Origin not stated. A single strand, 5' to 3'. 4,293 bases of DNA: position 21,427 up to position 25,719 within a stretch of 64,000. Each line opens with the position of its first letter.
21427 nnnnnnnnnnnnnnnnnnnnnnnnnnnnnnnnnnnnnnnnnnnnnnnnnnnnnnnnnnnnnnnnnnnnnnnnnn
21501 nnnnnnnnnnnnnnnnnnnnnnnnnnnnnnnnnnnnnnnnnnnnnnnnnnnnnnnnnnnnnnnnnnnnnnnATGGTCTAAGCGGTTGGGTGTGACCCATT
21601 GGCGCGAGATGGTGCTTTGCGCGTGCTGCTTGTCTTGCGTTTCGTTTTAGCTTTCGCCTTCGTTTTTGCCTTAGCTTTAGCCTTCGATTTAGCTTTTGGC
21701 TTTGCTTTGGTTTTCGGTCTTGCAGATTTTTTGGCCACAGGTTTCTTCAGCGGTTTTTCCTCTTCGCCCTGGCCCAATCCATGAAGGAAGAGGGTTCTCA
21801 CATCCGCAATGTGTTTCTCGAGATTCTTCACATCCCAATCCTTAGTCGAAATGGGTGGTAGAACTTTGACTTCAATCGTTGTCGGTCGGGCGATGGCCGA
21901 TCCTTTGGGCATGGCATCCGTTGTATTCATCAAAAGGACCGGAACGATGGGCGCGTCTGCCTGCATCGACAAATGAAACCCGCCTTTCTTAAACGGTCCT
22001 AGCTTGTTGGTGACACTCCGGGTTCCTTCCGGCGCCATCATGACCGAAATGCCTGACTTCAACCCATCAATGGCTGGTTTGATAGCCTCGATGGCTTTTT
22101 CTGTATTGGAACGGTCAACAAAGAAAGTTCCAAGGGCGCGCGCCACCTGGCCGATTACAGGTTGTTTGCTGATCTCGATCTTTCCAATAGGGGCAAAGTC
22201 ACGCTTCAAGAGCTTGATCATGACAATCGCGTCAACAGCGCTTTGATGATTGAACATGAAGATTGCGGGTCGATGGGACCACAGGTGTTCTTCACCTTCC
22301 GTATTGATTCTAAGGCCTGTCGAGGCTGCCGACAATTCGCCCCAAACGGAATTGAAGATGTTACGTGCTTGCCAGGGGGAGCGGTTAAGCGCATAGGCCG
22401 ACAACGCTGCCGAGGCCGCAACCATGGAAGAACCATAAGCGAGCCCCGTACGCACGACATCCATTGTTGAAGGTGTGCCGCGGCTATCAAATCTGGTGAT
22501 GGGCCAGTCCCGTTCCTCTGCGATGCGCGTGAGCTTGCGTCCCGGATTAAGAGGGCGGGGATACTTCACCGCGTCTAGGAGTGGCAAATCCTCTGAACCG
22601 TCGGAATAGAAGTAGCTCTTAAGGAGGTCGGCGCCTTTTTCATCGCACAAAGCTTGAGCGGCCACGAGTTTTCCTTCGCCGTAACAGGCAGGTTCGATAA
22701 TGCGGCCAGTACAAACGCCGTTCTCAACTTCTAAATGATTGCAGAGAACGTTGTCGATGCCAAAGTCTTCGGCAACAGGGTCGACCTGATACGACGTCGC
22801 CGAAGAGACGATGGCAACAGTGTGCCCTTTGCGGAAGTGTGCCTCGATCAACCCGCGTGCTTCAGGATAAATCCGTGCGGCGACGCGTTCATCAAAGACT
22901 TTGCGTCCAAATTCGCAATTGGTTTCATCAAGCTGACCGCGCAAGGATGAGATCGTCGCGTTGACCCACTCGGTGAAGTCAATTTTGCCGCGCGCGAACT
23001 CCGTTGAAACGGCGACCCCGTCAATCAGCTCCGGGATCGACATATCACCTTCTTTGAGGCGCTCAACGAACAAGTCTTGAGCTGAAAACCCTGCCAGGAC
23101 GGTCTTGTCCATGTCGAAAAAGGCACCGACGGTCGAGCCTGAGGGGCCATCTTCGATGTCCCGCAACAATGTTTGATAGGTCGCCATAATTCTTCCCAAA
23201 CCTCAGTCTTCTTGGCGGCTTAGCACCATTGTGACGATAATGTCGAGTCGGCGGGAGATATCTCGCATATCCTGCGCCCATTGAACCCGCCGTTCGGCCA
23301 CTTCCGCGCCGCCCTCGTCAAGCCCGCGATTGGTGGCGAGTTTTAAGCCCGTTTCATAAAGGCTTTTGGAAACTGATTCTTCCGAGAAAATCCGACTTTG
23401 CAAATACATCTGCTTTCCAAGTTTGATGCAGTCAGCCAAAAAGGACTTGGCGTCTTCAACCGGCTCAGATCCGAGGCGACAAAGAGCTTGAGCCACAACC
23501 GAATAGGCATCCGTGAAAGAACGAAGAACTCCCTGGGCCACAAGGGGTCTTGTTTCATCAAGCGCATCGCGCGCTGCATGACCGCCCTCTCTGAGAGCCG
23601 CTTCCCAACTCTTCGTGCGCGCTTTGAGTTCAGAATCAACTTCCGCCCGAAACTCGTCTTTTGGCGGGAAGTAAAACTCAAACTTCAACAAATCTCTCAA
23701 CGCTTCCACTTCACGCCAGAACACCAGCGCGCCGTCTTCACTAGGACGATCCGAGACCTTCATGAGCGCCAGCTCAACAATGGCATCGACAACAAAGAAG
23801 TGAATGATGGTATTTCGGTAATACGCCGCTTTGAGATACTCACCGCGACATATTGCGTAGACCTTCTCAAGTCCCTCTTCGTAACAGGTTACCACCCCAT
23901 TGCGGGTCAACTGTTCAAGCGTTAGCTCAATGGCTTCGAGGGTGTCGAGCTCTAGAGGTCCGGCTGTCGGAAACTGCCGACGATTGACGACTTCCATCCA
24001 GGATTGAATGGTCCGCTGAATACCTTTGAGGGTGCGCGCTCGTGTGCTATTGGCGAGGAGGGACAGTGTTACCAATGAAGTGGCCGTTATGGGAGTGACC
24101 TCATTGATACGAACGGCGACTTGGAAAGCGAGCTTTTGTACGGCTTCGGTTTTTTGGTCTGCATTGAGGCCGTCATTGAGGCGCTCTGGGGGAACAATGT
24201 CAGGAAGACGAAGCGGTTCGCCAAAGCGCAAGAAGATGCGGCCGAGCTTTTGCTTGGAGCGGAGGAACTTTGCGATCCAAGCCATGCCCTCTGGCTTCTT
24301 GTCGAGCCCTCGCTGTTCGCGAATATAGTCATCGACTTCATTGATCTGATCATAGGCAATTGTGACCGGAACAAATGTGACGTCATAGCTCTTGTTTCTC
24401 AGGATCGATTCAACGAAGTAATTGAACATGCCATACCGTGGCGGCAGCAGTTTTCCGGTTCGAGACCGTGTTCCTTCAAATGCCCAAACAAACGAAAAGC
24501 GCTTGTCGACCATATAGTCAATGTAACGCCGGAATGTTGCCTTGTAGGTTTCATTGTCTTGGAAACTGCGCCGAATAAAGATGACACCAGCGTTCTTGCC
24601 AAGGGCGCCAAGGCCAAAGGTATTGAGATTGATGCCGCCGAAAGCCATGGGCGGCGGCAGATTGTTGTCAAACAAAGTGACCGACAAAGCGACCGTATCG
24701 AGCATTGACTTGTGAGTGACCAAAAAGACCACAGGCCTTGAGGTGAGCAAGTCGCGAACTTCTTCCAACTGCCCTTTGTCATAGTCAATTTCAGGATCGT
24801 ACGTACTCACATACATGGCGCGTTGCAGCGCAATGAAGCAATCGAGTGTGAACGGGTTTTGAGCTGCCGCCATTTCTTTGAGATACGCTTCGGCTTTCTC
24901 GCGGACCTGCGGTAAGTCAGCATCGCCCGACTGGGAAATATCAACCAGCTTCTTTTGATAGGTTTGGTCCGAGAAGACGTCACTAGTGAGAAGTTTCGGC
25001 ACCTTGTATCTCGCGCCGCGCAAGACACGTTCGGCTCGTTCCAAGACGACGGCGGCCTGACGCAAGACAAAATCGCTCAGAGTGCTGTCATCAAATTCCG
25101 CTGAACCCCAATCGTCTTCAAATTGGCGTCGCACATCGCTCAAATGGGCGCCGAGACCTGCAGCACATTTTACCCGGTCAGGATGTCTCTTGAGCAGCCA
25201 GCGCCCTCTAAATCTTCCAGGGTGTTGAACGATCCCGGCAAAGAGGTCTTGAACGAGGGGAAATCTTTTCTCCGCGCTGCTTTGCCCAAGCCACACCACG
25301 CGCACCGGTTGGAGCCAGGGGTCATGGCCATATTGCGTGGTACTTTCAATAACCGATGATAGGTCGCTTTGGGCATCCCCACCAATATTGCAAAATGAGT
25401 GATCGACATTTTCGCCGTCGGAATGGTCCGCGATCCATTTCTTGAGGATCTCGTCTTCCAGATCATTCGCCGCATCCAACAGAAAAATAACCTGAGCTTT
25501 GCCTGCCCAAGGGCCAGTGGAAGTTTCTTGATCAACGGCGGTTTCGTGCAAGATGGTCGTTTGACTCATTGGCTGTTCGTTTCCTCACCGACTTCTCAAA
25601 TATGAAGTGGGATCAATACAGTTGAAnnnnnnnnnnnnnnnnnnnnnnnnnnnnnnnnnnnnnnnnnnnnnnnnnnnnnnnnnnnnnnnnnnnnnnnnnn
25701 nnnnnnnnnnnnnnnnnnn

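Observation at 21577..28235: Compact Kennedy-pathway cassette for neutral-lipid (TAG / wax ester) synthesis: gpsA <-> WS/DGAT-plsB-(HAD::plsC)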

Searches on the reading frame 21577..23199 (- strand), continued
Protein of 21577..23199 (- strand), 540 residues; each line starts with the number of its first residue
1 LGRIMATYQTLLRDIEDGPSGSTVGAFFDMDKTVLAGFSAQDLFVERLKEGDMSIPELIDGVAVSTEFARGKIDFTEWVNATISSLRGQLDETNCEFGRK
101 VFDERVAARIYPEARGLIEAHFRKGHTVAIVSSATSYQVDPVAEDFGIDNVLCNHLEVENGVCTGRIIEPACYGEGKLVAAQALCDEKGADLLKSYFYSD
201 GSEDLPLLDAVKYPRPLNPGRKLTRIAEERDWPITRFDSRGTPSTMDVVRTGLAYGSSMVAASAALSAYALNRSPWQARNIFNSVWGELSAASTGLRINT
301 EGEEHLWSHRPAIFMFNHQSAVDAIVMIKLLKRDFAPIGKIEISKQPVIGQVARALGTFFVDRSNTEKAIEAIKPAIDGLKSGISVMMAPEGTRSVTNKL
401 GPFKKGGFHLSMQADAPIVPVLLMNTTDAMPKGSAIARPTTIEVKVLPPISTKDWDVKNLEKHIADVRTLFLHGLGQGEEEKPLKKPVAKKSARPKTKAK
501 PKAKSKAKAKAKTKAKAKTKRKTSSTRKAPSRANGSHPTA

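Call 79: list_cluster_members(proteins=[P0136, P0141, P0123, P0131, P0145, P0154, P0156, P0139, P0142])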
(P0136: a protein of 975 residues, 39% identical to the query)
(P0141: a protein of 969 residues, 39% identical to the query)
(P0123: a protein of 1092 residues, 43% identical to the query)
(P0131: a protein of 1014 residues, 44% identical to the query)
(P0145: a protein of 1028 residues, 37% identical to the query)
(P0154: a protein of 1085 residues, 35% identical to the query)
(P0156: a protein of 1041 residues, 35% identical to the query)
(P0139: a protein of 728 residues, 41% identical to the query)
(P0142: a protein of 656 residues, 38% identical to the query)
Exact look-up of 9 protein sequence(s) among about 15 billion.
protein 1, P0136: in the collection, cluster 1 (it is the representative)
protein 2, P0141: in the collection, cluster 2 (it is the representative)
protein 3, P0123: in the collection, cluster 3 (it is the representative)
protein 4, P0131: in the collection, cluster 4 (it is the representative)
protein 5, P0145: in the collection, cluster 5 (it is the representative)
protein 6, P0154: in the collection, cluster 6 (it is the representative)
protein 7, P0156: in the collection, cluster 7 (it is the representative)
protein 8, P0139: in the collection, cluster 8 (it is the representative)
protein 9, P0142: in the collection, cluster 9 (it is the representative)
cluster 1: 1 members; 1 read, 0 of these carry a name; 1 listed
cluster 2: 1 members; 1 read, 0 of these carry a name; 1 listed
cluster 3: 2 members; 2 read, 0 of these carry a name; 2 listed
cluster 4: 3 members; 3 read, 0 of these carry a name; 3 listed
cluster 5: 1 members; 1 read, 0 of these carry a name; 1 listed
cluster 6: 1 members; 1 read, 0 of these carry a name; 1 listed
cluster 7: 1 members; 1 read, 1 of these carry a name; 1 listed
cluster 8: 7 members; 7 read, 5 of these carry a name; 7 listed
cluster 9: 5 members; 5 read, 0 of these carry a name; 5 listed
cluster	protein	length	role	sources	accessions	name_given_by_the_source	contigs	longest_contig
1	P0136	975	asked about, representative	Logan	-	-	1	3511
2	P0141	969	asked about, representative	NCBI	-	-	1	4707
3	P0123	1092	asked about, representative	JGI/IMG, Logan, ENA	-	-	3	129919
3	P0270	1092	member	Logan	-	-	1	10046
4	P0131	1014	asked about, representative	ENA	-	-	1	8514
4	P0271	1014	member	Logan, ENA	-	-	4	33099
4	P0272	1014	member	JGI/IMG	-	-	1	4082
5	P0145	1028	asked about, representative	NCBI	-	-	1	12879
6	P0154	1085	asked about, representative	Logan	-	-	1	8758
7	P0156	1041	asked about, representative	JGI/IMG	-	putative phosphoserine phosphatase/1-acylglycerol-3-phosphate O-acyltransferase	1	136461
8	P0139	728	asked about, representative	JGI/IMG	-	putative phosphoserine phosphatase/1-acylglycerol-3-phosphate O-acyltransferase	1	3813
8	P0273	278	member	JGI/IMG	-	putative phosphoserine phosphatase/1-acylglycerol-3-phosphate O-acyltransferase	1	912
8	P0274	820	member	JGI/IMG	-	putative phosphoserine phosphatase/1-acylglycerol-3-phosphate O-acyltransferase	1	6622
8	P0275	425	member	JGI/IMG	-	putative phosphoserine phosphatase/1-acylglycerol-3-phosphate O-acyltransferase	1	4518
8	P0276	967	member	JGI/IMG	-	putative phosphoserine phosphatase/1-acylglycerol-3-phosphate O-acyltransferase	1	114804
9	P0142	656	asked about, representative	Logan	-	-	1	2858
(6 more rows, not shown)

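Call 82: find_encoding_contigs(protein=P0276, flank=8000, max_places=2)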
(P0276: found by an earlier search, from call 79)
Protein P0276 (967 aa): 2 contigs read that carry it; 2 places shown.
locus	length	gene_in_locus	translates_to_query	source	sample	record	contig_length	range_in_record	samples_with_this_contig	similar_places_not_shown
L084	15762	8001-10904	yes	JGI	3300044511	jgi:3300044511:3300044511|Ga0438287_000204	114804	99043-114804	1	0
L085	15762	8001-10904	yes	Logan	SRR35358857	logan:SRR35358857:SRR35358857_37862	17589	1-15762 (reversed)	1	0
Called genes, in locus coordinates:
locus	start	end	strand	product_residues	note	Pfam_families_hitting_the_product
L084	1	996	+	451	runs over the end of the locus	PF06751:EutB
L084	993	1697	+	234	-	PF05985:EutC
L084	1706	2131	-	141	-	-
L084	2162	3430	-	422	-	PF07690:MFS_1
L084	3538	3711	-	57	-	-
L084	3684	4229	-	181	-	PF01980:TrmO_N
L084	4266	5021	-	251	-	PF14234:DUF4336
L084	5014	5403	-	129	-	-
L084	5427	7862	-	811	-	PF01553:Acyltransferase, PF19277:GPAT_C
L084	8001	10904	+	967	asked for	PF03007:WS_DGAT_cat, PF06974:WS_DGAT_C, PF00702:Hydrolase, PF12710:HAD, PF01553:Acyltransferase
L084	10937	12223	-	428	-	PF01546:Peptidase_M20, PF07687:M20_dimer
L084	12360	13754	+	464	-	PF09752:ABHD18 (faint)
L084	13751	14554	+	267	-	-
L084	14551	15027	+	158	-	PF19780:DUF6265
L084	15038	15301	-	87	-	-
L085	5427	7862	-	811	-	PF01553:Acyltransferase, PF19277:GPAT_C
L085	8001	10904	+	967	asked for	PF03007:WS_DGAT_cat, PF06974:WS_DGAT_C, PF00702:Hydrolase, PF12710:HAD, PF01553:Acyltransferase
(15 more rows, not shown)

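Call 83: find_encoding_contigs(protein=P0123, flank=8000, max_places=3)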
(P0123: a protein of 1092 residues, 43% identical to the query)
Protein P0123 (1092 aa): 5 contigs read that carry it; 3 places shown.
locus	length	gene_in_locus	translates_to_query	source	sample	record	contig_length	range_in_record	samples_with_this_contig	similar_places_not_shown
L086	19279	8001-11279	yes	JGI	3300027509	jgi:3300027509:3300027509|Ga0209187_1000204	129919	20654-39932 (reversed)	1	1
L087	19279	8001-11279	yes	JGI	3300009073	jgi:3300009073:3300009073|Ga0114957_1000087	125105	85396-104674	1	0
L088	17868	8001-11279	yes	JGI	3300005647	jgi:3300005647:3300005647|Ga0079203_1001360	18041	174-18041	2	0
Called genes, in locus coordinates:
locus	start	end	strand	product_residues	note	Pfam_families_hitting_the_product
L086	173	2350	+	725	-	PF01804:Penicil_amidase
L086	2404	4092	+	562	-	PF00082:Peptidase_S8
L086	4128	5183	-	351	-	-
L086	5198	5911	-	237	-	PF10988:DUF2807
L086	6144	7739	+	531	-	PF01565:FAD_binding_4, PF02913:FAD-oxidase_C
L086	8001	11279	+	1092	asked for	PF27464:PlsB_N (faint), PF01553:Acyltransferase, PF19277:GPAT_C, PF12710:HAD, PF01553:Acyltransferase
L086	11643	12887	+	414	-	PF00924:MS_channel_2nd, PF21082:MS_channel_3rd (weak)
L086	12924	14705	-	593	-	PF03007:WS_DGAT_cat, PF06974:WS_DGAT_C, PF02036:SCP2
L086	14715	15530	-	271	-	PF00561:Abhydrolase_1 (weak), PF07819:PGAP1 (weak)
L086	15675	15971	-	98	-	-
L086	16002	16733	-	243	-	-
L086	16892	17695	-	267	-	PF03704:BTAD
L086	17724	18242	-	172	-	-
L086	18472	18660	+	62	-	-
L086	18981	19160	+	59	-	-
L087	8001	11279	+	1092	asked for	PF27464:PlsB_N (faint), PF01553:Acyltransferase, PF19277:GPAT_C, PF12710:HAD, PF01553:Acyltransferase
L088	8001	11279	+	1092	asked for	PF27464:PlsB_N (faint), PF01553:Acyltransferase, PF19277:GPAT_C, PF12710:HAD, PF01553:Acyltransferase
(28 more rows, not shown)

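Call 86: search_protein_families(library=ncbifam, proteins=[L005:1266-2729:+, L005:130-1047:+], max_evalue=1e-10)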
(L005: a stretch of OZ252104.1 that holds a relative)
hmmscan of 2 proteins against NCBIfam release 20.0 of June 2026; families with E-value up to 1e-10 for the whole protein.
L005:1266-2729:+ (487 aa): 0 families

L005:130-1047:+ (305 aa): 0 families

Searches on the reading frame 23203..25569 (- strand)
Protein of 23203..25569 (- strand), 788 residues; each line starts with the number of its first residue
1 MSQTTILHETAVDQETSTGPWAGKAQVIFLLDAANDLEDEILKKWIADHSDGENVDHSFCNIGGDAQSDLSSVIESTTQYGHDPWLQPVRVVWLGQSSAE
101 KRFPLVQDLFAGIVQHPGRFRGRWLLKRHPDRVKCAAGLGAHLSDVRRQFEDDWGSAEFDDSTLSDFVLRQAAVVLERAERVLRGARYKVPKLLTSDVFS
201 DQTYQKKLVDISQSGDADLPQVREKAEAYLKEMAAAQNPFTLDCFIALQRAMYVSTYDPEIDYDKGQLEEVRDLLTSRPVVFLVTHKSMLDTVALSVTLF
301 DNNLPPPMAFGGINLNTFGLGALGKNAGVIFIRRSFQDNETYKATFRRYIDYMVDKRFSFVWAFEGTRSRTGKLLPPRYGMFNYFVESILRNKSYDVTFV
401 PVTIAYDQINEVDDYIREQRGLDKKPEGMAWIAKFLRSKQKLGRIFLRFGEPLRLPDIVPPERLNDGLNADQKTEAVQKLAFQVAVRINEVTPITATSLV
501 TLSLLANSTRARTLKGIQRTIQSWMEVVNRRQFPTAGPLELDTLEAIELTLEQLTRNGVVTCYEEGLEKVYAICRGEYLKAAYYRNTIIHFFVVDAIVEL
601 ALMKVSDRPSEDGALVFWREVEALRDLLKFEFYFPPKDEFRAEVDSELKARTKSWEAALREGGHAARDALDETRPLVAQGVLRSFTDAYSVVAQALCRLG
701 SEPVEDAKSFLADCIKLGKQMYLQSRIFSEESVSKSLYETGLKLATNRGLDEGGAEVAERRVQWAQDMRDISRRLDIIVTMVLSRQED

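Call 3: search_protein_families(library=pfam, proteins=[window:23203-25569:-])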
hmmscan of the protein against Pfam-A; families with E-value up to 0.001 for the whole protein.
window:23203-25569:- (788 aa): 2 families
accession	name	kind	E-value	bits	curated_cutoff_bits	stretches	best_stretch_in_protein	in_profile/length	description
PF19277.4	GPAT_C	-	1e-73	249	25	1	415-750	1-340/344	Glycerol-3-phosphate acyltransferase C-terminal region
PF01553.26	Acyltransferase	-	1.2e-16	61.2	23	1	274-404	10-131/132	Acyltransferase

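Call 4: search_protein_families(library=ncbifam, proteins=[window:23203-25569:-])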
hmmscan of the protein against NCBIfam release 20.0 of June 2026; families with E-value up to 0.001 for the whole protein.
window:23203-25569:- (788 aa): 5 families
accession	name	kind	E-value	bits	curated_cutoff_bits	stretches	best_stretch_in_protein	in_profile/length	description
NF002886.0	PRK03355.1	equivalog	8.4e-224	745.5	721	1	25-780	15-772/787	glycerol-3-phosphate 1-O-acyltransferase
NF008883.0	PRK11915.1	equivalog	9e-118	394.5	698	1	197-782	37-618/621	lysophospholipid acyltransferase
NF003441.0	PRK04974.1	equivalog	7.6e-74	249.4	610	1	161-750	187-776/823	glycerol-3-phosphate 1-O-acyltransferase PlsB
TIGR03703.1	plsB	equivalog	5.8e-73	246.6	618.5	1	160-654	176-670/799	glycerol-3-phosphate 1-O-acyltransferase PlsB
TIGR00530.1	AGP_acyltrn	subfamily_domain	5e-06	26.3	102.95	1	276-383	14-115/130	1-acylglycerol-3-phosphate O-acyltransferase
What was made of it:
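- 23203..25569 (-): PlsB2-type glycerol-3-phosphate / lysophosphatidate sn-1 acyltransferase, 788 aa. The E. coli-type equivalogs TIGR03703 and NF003441 score about 247-249 bits, below their 610-618 cut-offs (call 4).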

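Call 32: search_solved_structures(query=window:23203-25569:-, max_evalue=0.01)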
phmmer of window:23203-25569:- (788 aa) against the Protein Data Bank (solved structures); distinct sequences matched with E-value up to 0.01: 2.
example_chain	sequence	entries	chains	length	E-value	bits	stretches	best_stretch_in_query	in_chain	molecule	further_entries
9vuq_E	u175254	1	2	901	5.8e-37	130.8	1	177-771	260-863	Glycerol-3-phosphate acyltransferase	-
8e4y_A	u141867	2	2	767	8.3e-22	80.7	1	218-459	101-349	Glycerol-3-phosphate acyltransferase 1, mitochondrial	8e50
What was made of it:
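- On E. coli-type PlsB (TIGR03703 / NF003441): It scores only 131 bits to the solved GPAT 9vuq (call 32).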
